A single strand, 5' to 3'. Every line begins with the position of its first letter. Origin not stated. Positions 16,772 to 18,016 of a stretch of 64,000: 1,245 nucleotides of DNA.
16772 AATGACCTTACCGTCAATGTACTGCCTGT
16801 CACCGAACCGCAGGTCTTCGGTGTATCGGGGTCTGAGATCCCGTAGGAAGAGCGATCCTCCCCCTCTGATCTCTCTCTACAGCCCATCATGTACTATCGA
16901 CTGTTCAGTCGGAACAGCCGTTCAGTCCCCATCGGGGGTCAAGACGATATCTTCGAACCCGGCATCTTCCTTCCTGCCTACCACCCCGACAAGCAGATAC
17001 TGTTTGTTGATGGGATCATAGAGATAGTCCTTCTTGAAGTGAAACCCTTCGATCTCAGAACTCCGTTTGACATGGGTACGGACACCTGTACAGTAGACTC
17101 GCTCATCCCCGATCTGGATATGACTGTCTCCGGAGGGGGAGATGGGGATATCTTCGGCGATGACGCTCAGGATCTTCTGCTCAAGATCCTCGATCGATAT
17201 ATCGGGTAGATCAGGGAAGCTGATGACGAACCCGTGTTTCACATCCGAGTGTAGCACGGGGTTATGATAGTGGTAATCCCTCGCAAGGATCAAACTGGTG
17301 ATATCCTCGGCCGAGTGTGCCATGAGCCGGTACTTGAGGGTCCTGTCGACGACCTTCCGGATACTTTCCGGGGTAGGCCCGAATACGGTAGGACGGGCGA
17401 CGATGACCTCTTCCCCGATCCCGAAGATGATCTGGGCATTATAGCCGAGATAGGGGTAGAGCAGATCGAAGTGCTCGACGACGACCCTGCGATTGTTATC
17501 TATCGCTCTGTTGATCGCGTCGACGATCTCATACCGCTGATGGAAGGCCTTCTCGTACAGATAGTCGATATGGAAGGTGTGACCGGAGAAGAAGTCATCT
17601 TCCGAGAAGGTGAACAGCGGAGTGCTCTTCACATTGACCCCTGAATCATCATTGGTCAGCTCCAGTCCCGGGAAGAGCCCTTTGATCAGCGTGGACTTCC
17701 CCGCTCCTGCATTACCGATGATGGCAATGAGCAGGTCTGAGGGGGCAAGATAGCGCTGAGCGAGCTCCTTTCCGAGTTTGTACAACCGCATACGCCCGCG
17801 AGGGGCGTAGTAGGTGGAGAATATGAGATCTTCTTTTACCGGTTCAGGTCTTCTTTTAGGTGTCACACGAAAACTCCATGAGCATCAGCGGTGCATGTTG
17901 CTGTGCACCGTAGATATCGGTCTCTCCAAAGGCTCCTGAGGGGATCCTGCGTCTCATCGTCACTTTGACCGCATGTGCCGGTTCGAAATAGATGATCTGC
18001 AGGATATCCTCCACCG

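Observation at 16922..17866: Unexplained P-loop + tRNA-synthetase editing-like (SAD) protein as last gene of a B12 glutamate mutase operon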

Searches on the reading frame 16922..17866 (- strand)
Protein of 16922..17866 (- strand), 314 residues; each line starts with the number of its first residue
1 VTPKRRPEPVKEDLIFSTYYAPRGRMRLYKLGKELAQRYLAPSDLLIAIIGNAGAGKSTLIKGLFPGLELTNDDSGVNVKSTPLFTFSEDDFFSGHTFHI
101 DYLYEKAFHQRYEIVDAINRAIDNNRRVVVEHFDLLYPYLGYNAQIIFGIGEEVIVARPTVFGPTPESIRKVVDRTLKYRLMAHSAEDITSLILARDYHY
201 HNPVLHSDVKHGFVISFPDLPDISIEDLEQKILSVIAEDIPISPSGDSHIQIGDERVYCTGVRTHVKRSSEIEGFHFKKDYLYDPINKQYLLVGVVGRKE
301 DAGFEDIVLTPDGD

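Call 3: search_protein_families(library=pfam, proteins=[window:16922-17866:-], max_evalue=0.1)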
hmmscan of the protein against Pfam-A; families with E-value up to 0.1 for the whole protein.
window:16922-17866:- (314 aa): 10 families
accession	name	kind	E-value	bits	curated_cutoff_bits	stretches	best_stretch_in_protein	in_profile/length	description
PF02367.23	TsaE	-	2.8e-05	24.5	26.6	1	29-105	8-76/128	Threonylcarbamoyl adenosine biosynthesis protein TsaE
PF00005.33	ABC_tran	-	0.0085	17.1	25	1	46-69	13-36/137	ABC transporter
PF03193.22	RsgA_GTPase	-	0.009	16.3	30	1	46-70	108-132/174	RsgA GTPase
PF13555.12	AAA_29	-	0.012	15.7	27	1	46-61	24-39/61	P-loop containing region of AAA domain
PF13401.12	AAA_22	-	0.024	15.4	27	1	45-79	6-33/130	AAA domain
PF13604.12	AAA_30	-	0.026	14.7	27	1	34-64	8-38/191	AAA domain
PF01926.29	MMR_HSR1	-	0.051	14.1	21.9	0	47-66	2-21/113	50S ribosome-binding GTPase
PF13191.12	AAA_16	-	0.059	14.3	32.6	0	33-65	13-45/167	AAA ATPase domain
PF20703.3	nSTAND1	-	0.06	13.4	27.1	1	34-78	29-67/379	Novel STAND NTPase 1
PF13476.12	AAA_23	-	0.084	13.9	27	0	44-67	19-42/201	AAA domain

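Call 4: search_protein_families(library=ncbifam, proteins=[window:16922-17866:-], max_evalue=0.1)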
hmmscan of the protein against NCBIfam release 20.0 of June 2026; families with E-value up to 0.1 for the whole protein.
window:16922-17866:- (314 aa): 21 families
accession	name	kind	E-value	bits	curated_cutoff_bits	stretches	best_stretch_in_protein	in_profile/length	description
TIGR00150.1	T6A_YjeE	equivalog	0.00055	19.8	60.1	1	28-115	8-87/135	tRNA (adenosine(37)-N6)-threonylcarbamoyltransferase complex ATPase subunit type 1 TsaE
NF010068.0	PRK13548.1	equivalog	0.0025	16.9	261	1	46-84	33-69/261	heme ABC transporter ATP-binding protein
NF006746.0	PRK09270.1-5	subfamily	0.0054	15.7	250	1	27-70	4-47/210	nucleoside/nucleotide kinase family protein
TIGR04521.1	ECF_ATPase_2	equivalog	0.0066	15.6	330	1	46-64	33-51/279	energy-coupling factor transporter ATPase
NF000355.4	ribo_prot_ABC_F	equivalog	0.0083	15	380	1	47-72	31-56/499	ribosomal protection-like ABC-F family protein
NF041053.1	CobW_rel_Se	equivalog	0.0094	15.6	180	1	46-103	3-59/195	CobW-related selenoprotein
TIGR02315.1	ABC_phnC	equivalog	0.012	15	266.1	1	46-64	30-48/243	phosphonate ABC transporter ATP-binding protein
TIGR02857.1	CydD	equivalog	0.012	14.6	435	1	46-92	350-394/529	thiol reductant ABC exporter subunit CydD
NF008420.0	PRK11247.1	equivalog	0.014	14.5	395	1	42-89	36-81/257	aliphatic sulfonates ABC transporter ATP-binding protein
NF010171.0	PRK13652.1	equivalog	0.021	13.9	476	1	39-64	25-50/277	cobalt transporter ATP-binding subunit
NF045780.1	TrlF_fam_ATP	equivalog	0.027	13.2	350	1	45-76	310-341/944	TrlF family AAA-like ATPase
TIGR02211.1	LolD_lipo_ex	equivalog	0.039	13.5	307.75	1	46-92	33-77/221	lipoprotein-releasing ABC transporter ATP-binding protein LolD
NF008355.0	PRK11144.1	equivalog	0.042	12.8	434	1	41-119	21-98/353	molybdenum ABC transporter ATP-binding protein ModC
NF006744.0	PRK09270.1-3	equivalog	0.046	13.1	281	0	43-72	22-51/213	nucleoside/nucleotide kinase family protein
TIGR02324.1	CP_lyasePhnL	equivalog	0.047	13.1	256.3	1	46-67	36-57/224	phosphonate C-P lyase system protein PhnL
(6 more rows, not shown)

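Call 5: find_homologous_proteins(query=window:16922-17866:-, max_evalue=0.001)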
Query window:16922-17866:- (314 aa): 2590 proteins with E <= 0.001 among 7087 candidates; the best 120 are listed.
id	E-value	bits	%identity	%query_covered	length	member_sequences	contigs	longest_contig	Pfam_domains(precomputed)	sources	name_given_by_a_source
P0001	3.3e-190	649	100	92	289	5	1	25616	PF02367.24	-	-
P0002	9.5e-176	602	84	98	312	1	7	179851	-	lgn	-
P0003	1.0e-174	598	85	99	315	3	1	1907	-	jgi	-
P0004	3.4e-173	593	82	98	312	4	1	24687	-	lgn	-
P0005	4.8e-172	590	82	99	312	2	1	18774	-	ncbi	-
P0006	6.1e-163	560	77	99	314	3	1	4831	-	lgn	-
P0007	1.7e-154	532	75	98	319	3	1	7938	-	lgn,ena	-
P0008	1.9e-151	522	75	98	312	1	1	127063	-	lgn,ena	-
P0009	2.2e-141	489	68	97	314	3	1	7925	-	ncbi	-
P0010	3.9e-139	481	68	96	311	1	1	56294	-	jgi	jgi:tRNA A37 threonylcarbamoyladenosine biosynthesis protein TsaE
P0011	1.2e-137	477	67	97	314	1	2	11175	-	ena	-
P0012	2.1e-137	476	68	96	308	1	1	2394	-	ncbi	-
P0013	3.0e-137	475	67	96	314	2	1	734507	-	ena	-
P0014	1.4e-136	473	68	96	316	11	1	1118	-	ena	-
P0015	1.5e-136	473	65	100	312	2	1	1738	-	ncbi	-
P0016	2.3e-136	472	65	97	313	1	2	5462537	-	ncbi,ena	-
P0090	2.1e-125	436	62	96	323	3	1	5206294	-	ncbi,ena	-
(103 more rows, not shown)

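Call 6: search_solved_structures(query=window:16922-17866:-, max_evalue=10, show_alignments=3)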
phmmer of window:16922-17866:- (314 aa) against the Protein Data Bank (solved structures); distinct sequences matched with E-value up to 10: 39.
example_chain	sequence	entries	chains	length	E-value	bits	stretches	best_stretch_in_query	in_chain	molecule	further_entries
1fl9_A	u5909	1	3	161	0.029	16.9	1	20-113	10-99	HYPOTHETICAL PROTEIN HI0065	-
1htw_A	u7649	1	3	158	0.031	16.9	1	26-113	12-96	HI0065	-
8tsh_A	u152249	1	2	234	0.035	16.7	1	19-78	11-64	ABC transporter ATP-binding protein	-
8tsi_A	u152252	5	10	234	0.035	16.7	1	19-78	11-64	ABC transporter ATP-binding protein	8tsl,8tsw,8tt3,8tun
8bjf_A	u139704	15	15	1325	0.084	15.4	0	42-115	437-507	ATP-binding cassette sub-family C member 4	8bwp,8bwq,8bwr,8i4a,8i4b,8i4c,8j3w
8bwo_A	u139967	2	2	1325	0.084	15.4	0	42-115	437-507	ATP-binding cassette sub-family C member 4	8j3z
8zbr_A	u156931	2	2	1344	0.086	15.4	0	42-115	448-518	ATP-binding cassette sub-family C member 4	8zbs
8zbt_A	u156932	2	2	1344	0.087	15.4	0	42-115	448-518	ATP-binding cassette sub-family C member 4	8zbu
8iza_A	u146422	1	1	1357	0.089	15.3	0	42-115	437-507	ATP-binding cassette sub-family C member 4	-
8iz7_A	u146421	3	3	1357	0.089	15.3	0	42-115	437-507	ATP-binding cassette sub-family C member 4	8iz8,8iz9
8sx7_A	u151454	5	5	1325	0.1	15.1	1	42-115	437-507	Multidrug resistance-associated protein 4 | Multidrug resistance-associated protein 4 isoform X1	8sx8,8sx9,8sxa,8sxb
8swn_A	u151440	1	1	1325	0.1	15.1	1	42-115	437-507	ATP binding cassette subfamily C member 4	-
4gp7_A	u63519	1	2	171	0.16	14.5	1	41-156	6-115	Metallophosphoesterase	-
4jst_A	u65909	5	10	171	0.17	14.4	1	41-156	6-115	Metallophosphoesterase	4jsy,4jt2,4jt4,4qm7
4gp6_A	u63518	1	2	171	0.22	14.1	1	41-156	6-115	Metallophosphoesterase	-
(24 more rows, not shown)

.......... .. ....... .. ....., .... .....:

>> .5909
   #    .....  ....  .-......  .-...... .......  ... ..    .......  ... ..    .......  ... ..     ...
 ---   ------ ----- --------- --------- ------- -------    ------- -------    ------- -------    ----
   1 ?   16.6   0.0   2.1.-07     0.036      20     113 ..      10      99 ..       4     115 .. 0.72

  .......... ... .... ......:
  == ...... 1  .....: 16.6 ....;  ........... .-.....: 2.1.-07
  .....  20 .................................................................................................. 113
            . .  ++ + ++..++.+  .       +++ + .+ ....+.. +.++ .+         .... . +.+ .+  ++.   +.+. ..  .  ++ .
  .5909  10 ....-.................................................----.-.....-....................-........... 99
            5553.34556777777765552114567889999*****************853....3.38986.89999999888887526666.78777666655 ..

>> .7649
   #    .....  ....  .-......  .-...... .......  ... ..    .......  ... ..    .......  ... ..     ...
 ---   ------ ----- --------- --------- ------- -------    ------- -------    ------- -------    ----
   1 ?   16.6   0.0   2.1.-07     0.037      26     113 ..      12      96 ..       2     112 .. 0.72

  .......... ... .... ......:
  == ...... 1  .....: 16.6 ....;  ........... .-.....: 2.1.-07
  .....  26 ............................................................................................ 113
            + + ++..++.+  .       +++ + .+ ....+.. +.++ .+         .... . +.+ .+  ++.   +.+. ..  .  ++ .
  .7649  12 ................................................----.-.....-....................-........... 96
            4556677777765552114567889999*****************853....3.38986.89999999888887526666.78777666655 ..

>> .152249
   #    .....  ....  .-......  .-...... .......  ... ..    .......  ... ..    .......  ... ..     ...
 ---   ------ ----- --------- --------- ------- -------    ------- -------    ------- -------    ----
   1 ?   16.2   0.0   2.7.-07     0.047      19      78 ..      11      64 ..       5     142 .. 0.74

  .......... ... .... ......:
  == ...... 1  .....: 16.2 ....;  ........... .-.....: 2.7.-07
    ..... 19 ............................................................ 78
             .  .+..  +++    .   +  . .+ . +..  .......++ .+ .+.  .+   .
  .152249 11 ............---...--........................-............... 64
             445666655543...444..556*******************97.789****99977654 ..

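Call 8: find_encoding_contigs(protein=P0016, flank=10000, max_places=3)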
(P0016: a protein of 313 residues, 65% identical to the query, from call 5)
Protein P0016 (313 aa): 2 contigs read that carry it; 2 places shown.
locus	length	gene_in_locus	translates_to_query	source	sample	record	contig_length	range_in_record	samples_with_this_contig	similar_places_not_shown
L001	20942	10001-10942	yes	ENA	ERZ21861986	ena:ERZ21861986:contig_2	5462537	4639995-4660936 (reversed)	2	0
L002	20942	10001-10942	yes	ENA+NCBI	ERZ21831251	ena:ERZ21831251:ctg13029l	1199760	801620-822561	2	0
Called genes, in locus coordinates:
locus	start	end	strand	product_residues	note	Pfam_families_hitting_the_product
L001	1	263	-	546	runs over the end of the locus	PF00916:Sulfate_transp, PF01740:STAS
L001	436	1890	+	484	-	PF00929:RNase_T, PF08411:ExoI_SH3, PF26016:ExoI_C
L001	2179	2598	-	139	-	PF01797:Y1_Tnp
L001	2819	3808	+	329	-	PF00392:GntR, PF27163:YmtS_Ross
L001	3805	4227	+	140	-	PF02310:B12-binding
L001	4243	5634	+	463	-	PF13941:MutL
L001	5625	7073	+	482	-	PF06368:Met_asp_mut_E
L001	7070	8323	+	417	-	PF05034:MAAL_N, PF07476:MAAL_C, PF13378:MR_MLE_C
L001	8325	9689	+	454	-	PF07287:AtuA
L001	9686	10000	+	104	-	PF14330:DUF4387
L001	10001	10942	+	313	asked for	-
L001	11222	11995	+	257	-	PF03309:Pan_kinase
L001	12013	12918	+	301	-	PF01680:SOR_SNZ, PF05690:ThiG (weak)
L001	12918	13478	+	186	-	PF01174:SNO, PF03575:Peptidase_S51 (weak), PF07685:GATase_3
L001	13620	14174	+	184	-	PF08448:PAS_4, PF13426:PAS_9 (weak)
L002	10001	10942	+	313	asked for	-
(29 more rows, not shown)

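Call 9: find_encoding_contigs(protein=P0090, flank=10000, max_places=3)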
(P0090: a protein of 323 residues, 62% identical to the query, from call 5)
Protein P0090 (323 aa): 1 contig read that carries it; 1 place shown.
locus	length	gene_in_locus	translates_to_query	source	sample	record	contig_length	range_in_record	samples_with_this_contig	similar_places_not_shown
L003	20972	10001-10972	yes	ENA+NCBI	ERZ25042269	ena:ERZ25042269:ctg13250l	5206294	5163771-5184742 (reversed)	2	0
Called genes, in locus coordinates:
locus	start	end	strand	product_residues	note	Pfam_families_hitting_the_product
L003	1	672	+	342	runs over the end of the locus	PF01137:RTC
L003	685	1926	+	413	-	PF01139:RtcB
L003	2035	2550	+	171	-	-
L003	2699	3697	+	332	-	PF00392:GntR, PF27163:YmtS_Ross (faint)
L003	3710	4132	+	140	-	PF02310:B12-binding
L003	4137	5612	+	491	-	PF13941:MutL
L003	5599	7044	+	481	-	PF06368:Met_asp_mut_E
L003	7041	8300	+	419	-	PF05034:MAAL_N, PF07476:MAAL_C, PF13378:MR_MLE_C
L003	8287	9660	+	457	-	PF07287:AtuA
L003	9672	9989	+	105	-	PF14330:DUF4387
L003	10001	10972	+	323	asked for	-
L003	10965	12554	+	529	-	PF05681:Fumerase, PF05683:Fumerase_C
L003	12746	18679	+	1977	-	PF13426:PAS_9, PF08447:PAS_3, PF08447:PAS_3, PF13426:PAS_9, PF00512:HisKA, PF02518:HATPase_c, PF00072:Response_reg, PF01627:Hpt, +6 more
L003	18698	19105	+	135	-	PF00072:Response_reg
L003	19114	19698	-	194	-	PF03692:CxxCxxCC (weak)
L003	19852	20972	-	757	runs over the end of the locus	PF04280:Tim44, PF05099:TerB (faint)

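Call 13: find_related_loci(query=A1, collection=genome_contigs, flank=10000)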
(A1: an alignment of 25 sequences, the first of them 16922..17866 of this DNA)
Query A1 (314 aa) in genome_contigs; peptide patterns used: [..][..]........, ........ (x = any residue, [..] = any of these).
600 stretches matched a pattern (row limit reached: there are more); 565 encode a relative of the query (tblastn E <= 1e-3); the best 80 are kept; 80 distinct loci.
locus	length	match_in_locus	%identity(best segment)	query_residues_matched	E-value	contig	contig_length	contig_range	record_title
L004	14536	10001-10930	82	5-314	2e-175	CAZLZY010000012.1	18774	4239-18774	MAG TPA_asm: uncultured Spirochaetales bacterium isolate SRP191223_co2_296 genome assembly, contig: NODE_1628_length_187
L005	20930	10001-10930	81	5-314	9e-175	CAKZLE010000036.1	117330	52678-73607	MAG TPA_asm: uncultured Spirochaetia bacterium isolate ERR2094169_bin.57_CONCOCT_v1.1_MAG genome assembly, contig: ERZ65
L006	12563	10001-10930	85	5-314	1e-170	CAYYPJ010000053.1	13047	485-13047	MAG TPA_asm: uncultured Spirochaetales bacterium isolate SRP141559_co1_256 genome assembly, contig: NODE_2666_length_130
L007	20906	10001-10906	68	9-310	3e-141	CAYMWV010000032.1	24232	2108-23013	MAG TPA_asm: uncultured Sediminispirochaeta sp. isolate binchicken_co8_328 genome assembly, contig: NODE_3075_length_242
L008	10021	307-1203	67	9-307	1e-139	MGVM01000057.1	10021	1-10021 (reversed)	MAG: Elusimicrobia bacterium RIFOXYB2_FULL_48_7 rifoxyb2_full_scaffold_2494, whole genome shotgun sequence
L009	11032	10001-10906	67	9-310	1e-136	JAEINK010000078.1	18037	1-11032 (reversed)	MAG: Spirochaetales bacterium isolate MAG2 NODE_1941_length_18037_cov_22.454844, whole genome shotgun sequence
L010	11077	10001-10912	65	11-314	2e-135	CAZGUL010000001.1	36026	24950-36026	MAG TPA_asm: uncultured Spirochaetaceae bacterium isolate binchicken_co117_13 genome assembly, contig: NODE_2270_length_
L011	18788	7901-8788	67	12-307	3e-135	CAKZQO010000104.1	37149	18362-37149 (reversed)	MAG TPA_asm: uncultured Spirochaeta sp. isolate SRR5214706_bin.118_CONCOCT_v1.1_MAG genome assembly, contig: ERZ1744544.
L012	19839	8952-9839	66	12-307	1e-134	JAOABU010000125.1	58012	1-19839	MAG: Spirochaetes bacterium isolate SKW186 k141_1559528, whole genome shotgun sequence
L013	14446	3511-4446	64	2-307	1e-134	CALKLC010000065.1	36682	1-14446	MAG: uncultured Spirochaetales bacterium isolate R1_Bin_Bin_54_1 genome assembly, contig: c_000000323533, whole genome s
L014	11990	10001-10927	68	2-310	6e-134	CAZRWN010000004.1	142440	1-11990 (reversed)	MAG TPA_asm: uncultured Sediminispirochaeta sp. isolate SRP252850_co1_385 genome assembly, contig: NODE_53_length_142440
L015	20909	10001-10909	66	12-312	3e-133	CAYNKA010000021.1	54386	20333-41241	MAG TPA_asm: uncultured Spirochaetaceae bacterium isolate binchicken_co20_228 genome assembly, contig: NODE_1462_length_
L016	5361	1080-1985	69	9-310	1e-133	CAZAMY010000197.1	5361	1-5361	MAG TPA_asm: uncultured Sediminispirochaeta sp. isolate binchicken_co13_30 genome assembly, contig: NODE_26493_length_53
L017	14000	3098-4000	62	12-312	3e-132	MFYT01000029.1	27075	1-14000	MAG: Candidatus Raymondbacteria bacterium RIFOXYA2_FULL_49_16 rifoxya2_full_scaffold_1754, whole genome shotgun sequence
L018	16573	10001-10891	66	12-308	2e-131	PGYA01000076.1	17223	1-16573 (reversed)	MAG: Candidatus Riflebacteria bacterium HGW-Riflebacteria-2 bjp_ig2102_scaffold_1867, whole genome shotgun sequence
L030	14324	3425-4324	62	8-307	1e-127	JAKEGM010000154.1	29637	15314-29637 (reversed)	MAG: Planctomycetales bacterium isolate PMV_4.61 PMV_4.61.k101_4297984, whole genome shotgun sequence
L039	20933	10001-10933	58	1-308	1e-125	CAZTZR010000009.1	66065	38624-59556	MAG TPA_asm: uncultured Kofleriaceae bacterium isolate binchicken_co168_166 genome assembly, contig: NODE_645_length_660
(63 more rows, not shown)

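Call 18: predict_structure(alignment_id=A1)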
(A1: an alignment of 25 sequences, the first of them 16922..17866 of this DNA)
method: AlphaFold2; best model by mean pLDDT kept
length: 314 residues; sequences in the alignment: 25
mean_pLDDT: 84.8   pTM: 0.78
mean pLDDT of the five models: 84.8, 82.2, 82.0, 79.9, 56.3
residues with pLDDT >= 90: 170; 70-90: 97; 50-70: 35; < 50: 12
segments of 3 or more residues with pLDDT < 50: 1-5, 311-314
pLDDT, mean of each block of 10 residues (from residue 1): 44 66 84 93 94 85 90 63 86 87 91 96 95 94 93 87 84 82 92 92 68 90 96 97 89 88 87 94 92 85 61 41
secondary structure, 60 per line:
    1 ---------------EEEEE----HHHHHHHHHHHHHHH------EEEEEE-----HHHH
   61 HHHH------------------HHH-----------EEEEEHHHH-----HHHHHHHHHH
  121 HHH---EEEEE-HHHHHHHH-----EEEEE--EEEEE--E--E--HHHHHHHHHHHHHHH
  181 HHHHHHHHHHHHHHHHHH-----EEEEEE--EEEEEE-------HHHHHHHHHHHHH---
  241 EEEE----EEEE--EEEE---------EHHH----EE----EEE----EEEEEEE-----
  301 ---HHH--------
elements in order: E16-20 H25-39 E46-51 H57-64 E97-101 H102-105 H111-123 E127-131 H133-140 E146-150 E153-157 H166-198 E204-209 E212-217 H225-237 E241-244 E249-252 E255-258 E282-284 E289-295

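Call 20: fold_search(model_id=the predicted structure, library=pdb)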
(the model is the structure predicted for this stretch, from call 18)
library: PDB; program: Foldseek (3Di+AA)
matches with E <= 10: 1032; with E <= 0.001: 9
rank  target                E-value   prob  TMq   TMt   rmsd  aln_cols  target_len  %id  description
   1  1htw_A                1.9e-06  1.00  0.30  0.53   6.9       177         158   20  COMPLEX OF HI0065 WITH ADP AND MAGNESIUM (released 2002-08-07)
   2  1fl9_A                4.7e-06  1.00  0.30  0.53   6.3       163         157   20  THE YJEE PROTEIN (released 2002-08-07)
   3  6n9a_E                6.4e-06  1.00  0.31  0.55   5.8       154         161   23  Crystal Structure of Thermotoga maritima threonylcarbamoyladenosine biosynthesis complex TsaB2D2E2 bound to ATP and ca (released 2019-05-22)
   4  6nak_D                8.1e-06  1.00  0.32  0.55   6.5       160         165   24  BACTERIAL PROTEIN COMPLEX TM BDE complex (released 2023-04-26)
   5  6s84_E                1.4e-05  1.00  0.32  0.58   5.9       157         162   17  TsaBDE complex from Thermotoga maritima (released 2019-07-17)
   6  6nak_E                1.4e-05  1.00  0.33  0.58   7.6       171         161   18  BACTERIAL PROTEIN COMPLEX TM BDE complex (released 2023-04-26)
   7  2e1b                  1.6e-05  1.00  0.29  0.41   6.7       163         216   20  Crystal structure of the AlaX-M trans-editing enzyme from Pyrococcus horikoshii (released 2007-03-06)
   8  3kew_A                4.2e-05  1.00  0.32  0.42   6.1       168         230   11  Crystal structure of probable alanyl-trna-synthase from Clostridium perfringens (released 2009-11-03)
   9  5mvr                  4.8e-05  1.00  0.27  0.49   8.3       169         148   15  Crystal structure of Bacillus subtilus YdiB (released 2017-09-20)
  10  3hl2_C                1.6e-03  0.54  0.23  0.18  16.2       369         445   10  The crystal structure of the human SepSecS-tRNASec complex (released 2009-10-06)
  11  3hl2_A                2.1e-03  0.47  0.22  0.18  16.1       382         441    9  The crystal structure of the human SepSecS-tRNASec complex (released 2009-10-06)
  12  2pb0_B                3.4e-03  0.47  0.22  0.19  14.7       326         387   10  Structure of biosynthetic N-acetylornithine aminotransferase from Salmonella typhimurium: studies on substrate specifi (released 2007-12-25)
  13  7o9k_7                6.2e-03  1.00  0.30  0.33   4.4       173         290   13  Human mitochondrial ribosome large subunit assembly intermediate with MTERF4-NSUN4, MRM2, MTG1, the MALSU module, GTPB (released 2021-06-30)
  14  9cru_F                8.3e-03  0.72  0.26  0.18  11.9       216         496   13  Y20S (Sec18-Sec17-Sec9-Sso1-Snc1) EDTA - Class 1 (released 2025-08-27)
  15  9blv_D                8.3e-03  0.38  0.22  0.17  16.0       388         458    9  Proteus vulgaris tryptophan indole-lyase complexed with L-Trp and benzimidazole (released 2025-02-12)
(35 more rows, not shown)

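Call 21: search_protein_representatives(alignment_id=A1)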
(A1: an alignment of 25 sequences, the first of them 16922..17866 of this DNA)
Query: 25 sequences, 312 profile positions. Proteins with E-value up to 0.001 (for the whole library): 322; up to 1e-10: 228; up to 1e-30: 67. The best 150 are listed.
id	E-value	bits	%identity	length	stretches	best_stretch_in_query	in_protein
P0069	8.4e-156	534.2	-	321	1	4-310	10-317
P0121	1.3e-120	418.6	-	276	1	5-217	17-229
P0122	2.1e-108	378.5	-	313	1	8-307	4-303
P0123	4.6e-96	338.0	-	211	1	104-307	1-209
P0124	6.1e-95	334.3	-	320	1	7-296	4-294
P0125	9.2e-90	317.3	-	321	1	7-259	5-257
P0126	2.1e-85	302.9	-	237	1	48-199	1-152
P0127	1.4e-84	300.2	-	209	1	8-213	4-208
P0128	7.0e-84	297.9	-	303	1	9-300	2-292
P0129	5.7e-82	291.7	-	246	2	13-142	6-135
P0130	6.4e-77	275.1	-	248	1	4-150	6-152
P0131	3.8e-74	266.0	-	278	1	13-217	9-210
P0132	5.8e-74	265.4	-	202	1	8-194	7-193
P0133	9.0e-74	264.7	-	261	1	11-190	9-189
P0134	8.2e-71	255.0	-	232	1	85-308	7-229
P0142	2.7e-57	210.6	-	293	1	10-300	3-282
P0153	2.9e-45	171.1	-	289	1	143-306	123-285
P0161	9.2e-39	149.7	-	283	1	23-141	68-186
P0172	2.0e-34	135.5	-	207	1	8-121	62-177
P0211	1.5e-26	109.6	-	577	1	200-307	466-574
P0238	3.5e-24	101.8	-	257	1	5-86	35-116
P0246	4.1e-23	98.3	-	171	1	7-79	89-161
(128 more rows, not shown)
